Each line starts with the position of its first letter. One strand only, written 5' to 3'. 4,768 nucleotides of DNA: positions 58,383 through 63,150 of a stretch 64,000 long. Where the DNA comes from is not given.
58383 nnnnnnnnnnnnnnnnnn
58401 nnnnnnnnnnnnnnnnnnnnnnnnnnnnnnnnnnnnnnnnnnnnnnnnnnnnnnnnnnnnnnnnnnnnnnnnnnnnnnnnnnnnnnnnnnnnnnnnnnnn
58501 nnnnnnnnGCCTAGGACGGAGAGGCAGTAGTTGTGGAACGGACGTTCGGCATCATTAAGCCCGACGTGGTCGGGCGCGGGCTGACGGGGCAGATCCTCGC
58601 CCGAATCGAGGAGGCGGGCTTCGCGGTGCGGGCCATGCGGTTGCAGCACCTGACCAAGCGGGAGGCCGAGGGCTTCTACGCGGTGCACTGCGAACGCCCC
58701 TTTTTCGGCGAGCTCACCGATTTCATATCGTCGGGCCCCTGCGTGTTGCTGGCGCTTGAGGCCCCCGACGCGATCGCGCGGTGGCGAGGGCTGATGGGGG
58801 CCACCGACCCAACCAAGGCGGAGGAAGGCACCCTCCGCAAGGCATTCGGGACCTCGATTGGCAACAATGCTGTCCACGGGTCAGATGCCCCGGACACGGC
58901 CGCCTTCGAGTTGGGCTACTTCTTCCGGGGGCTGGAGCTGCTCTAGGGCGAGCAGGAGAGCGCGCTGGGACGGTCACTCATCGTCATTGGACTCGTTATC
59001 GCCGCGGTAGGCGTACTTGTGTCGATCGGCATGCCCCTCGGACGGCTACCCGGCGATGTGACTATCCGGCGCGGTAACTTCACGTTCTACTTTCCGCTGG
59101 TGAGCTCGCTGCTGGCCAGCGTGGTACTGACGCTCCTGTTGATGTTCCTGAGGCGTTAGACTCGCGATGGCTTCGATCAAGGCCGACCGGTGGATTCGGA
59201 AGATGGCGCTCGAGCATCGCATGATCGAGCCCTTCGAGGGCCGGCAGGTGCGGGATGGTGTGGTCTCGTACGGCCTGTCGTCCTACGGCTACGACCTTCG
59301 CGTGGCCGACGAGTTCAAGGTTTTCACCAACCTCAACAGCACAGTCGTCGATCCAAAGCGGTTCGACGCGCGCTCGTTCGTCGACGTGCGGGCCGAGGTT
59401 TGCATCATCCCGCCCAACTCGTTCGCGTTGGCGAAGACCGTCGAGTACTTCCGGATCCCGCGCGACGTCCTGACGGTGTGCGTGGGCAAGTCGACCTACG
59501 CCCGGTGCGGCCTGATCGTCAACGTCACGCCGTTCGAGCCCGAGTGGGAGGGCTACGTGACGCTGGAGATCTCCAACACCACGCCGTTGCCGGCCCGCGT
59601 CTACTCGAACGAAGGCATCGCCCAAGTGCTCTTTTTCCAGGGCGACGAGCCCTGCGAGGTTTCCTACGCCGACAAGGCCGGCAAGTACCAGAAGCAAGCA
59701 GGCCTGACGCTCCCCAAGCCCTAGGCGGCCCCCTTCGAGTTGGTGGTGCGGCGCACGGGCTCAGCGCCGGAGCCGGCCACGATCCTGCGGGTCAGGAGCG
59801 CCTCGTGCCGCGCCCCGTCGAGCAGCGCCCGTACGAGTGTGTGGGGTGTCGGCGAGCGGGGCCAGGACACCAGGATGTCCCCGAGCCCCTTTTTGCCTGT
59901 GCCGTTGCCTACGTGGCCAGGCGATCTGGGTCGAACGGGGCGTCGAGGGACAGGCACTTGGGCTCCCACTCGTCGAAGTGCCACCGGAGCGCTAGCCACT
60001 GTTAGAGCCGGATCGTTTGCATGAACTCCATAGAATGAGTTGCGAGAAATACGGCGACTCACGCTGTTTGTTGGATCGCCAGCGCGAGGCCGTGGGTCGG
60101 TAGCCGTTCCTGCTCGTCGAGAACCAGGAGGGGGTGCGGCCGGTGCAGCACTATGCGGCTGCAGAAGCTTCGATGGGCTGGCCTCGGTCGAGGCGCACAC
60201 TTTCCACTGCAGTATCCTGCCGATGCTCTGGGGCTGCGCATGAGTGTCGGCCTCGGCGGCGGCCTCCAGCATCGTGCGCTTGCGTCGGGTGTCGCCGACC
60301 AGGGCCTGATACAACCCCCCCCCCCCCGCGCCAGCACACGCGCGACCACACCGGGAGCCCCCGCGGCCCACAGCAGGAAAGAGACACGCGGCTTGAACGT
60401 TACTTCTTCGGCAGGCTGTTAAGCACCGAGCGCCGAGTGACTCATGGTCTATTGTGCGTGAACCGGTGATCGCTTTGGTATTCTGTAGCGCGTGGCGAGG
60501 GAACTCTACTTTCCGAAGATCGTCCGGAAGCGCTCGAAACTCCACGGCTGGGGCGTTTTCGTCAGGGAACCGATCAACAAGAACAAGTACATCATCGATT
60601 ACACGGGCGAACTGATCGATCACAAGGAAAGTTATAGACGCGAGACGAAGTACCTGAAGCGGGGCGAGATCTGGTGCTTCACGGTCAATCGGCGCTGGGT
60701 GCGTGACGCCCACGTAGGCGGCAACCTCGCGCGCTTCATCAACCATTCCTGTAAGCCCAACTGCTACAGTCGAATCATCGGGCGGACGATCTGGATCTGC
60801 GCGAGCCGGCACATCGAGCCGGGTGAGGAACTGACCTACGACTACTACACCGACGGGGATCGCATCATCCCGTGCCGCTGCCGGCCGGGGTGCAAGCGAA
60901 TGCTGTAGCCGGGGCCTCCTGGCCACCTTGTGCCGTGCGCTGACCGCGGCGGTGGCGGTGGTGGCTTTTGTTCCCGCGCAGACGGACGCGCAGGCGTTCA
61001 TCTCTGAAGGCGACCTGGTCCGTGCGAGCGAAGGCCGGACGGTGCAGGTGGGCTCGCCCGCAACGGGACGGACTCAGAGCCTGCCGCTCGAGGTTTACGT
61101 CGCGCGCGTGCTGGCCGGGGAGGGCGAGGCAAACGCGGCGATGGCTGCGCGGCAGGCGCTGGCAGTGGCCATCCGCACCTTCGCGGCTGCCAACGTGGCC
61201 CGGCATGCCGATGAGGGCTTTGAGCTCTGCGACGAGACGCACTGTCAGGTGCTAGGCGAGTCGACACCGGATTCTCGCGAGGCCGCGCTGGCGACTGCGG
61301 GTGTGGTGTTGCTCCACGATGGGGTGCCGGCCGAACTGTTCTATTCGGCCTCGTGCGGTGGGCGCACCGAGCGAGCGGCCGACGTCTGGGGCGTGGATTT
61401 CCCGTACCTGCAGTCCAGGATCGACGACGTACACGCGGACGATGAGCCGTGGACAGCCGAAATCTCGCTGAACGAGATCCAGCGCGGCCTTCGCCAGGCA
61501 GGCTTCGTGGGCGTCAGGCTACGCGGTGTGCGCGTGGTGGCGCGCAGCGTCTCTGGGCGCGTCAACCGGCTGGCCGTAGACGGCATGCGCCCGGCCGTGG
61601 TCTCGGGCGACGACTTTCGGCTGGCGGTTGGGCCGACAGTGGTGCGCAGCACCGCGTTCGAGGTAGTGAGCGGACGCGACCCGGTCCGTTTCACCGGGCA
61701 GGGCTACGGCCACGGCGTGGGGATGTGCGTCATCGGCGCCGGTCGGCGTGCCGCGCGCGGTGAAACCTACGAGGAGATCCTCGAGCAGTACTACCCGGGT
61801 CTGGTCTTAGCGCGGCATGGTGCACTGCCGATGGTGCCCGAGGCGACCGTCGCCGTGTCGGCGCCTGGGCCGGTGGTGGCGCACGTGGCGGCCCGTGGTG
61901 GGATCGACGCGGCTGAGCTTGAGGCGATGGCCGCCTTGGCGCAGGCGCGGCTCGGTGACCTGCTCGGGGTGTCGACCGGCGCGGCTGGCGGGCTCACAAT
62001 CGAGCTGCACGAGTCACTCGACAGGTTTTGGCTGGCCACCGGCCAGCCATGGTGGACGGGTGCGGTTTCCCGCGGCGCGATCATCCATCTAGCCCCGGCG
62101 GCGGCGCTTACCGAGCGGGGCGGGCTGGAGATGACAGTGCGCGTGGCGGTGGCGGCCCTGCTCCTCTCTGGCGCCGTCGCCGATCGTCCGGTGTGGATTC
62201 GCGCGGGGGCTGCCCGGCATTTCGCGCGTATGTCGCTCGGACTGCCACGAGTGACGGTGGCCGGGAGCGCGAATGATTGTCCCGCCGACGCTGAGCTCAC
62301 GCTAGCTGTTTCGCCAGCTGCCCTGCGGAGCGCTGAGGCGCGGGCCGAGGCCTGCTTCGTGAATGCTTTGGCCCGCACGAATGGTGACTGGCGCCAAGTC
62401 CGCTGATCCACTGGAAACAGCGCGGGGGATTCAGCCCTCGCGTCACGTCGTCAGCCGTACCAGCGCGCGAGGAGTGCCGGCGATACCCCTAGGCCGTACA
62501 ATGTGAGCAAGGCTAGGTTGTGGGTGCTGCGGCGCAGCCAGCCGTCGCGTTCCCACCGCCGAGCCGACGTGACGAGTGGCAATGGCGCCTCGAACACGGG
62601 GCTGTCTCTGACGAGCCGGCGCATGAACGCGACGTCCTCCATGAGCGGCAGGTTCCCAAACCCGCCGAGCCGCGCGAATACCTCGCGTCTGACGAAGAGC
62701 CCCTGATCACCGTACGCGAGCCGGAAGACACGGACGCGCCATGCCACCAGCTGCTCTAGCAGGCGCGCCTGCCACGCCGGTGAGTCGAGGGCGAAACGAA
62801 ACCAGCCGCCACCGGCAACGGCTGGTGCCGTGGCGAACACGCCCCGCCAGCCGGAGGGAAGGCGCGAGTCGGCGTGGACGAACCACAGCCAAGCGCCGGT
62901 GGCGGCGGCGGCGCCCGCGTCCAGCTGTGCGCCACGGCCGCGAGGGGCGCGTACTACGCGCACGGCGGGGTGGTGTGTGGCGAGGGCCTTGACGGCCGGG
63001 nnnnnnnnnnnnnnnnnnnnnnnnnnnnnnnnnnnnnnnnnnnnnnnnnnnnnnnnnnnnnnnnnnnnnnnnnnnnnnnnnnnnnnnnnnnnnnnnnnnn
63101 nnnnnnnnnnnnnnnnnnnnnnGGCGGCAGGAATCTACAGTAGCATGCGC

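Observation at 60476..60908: Compact eukaryote-like SET plus post-SET lysine methyltransferase gene of lower G+C, directly upstream of a secreted SpoIID-like protein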

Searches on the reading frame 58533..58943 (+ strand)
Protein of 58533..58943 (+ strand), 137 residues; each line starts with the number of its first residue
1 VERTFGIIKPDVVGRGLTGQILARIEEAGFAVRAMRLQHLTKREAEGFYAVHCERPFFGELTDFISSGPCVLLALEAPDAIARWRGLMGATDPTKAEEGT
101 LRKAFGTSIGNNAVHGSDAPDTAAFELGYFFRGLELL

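Call 3: search_protein_families(library=pfam, proteins=[window:58533-58943:+], max_evalue=0.01)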
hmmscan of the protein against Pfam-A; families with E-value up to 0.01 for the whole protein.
window:58533-58943:+ (137 aa): 1 family
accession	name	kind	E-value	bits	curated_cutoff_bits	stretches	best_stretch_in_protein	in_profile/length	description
PF00334.24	NDK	-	3.4e-49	166.6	27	1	2-134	1-133/135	Nucleoside diphosphate kinase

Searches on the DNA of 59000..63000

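Call 22: search_rna_families(source=window, start=59000, end=63000, threshold=evalue, max_evalue=1)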
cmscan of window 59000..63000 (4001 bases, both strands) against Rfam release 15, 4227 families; matches with E-value up to 1: 1.
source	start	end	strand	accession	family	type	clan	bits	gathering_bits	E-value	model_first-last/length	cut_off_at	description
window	62065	62185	+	RF02791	CcsR1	Gene; sRNA;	-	18.6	65.3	0.36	1-83/83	no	Conserved CCUCCUCCC motif stress-induced RNA 1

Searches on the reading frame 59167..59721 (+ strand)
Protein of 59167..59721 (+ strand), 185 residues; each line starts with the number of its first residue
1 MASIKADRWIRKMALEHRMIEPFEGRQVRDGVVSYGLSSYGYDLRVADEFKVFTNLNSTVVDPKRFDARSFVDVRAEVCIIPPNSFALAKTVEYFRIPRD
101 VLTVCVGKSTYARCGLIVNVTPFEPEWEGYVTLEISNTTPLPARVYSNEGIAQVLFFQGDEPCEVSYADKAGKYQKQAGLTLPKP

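Call 3: search_protein_families(library=pfam, proteins=[window:59167-59721:+], max_evalue=0.01)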
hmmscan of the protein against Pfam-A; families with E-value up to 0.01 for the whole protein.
window:59167-59721:+ (185 aa): 2 families
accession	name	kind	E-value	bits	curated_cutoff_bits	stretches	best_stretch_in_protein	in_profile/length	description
PF22769.1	DCD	-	5e-38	131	27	1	5-158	2-152/153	dCTP deaminase-like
PF00692.24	dUTPase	-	0.0018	18.5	22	0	78-161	23-106/129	dUTPase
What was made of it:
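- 59167..59724 (+): dCTP deaminase gene, the last gene of a sucC-sucD-ndk-DUF2905-dcd housekeeping block that is joined here to the SET region. Pfam DCD at 131 bits (call 3).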

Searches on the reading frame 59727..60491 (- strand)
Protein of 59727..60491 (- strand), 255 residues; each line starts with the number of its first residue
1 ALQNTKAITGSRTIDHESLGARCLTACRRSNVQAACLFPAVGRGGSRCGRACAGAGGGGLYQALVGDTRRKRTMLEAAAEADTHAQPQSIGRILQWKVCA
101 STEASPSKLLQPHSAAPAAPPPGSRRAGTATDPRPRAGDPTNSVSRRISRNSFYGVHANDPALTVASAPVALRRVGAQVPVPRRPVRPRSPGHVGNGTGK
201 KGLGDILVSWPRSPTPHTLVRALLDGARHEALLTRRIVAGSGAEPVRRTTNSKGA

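Call 21: search_protein_families(library=pfam, proteins=[window:59727-60491:-], max_evalue=10)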
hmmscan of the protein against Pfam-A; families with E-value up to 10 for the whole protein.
seq(255 aa): 0 families
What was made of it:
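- Tried and rejected: Six-frame Pfam search of 59725-60491: nothing (call 21).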

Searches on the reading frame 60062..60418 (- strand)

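Call 21: search_protein_families(library=pfam, proteins=[window:60062-60418:-], max_evalue=10)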
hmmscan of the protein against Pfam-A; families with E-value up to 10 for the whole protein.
seq(119 aa): 1 family
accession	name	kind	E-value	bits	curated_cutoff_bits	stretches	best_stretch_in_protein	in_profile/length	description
PF01753.24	zf-MYND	-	0.092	13.3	22.7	1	66-86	19-39/39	MYND finger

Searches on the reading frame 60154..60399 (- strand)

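Call 21: search_protein_families(library=pfam, proteins=[window:60154-60399:-], max_evalue=10)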
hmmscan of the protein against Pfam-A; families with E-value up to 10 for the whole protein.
seq(82 aa): 1 family
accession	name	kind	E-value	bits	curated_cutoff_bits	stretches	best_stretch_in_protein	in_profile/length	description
PF04648.17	MF_alpha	-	0.12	13.1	19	1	69-76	5-12/13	Yeast mating factor alpha hormone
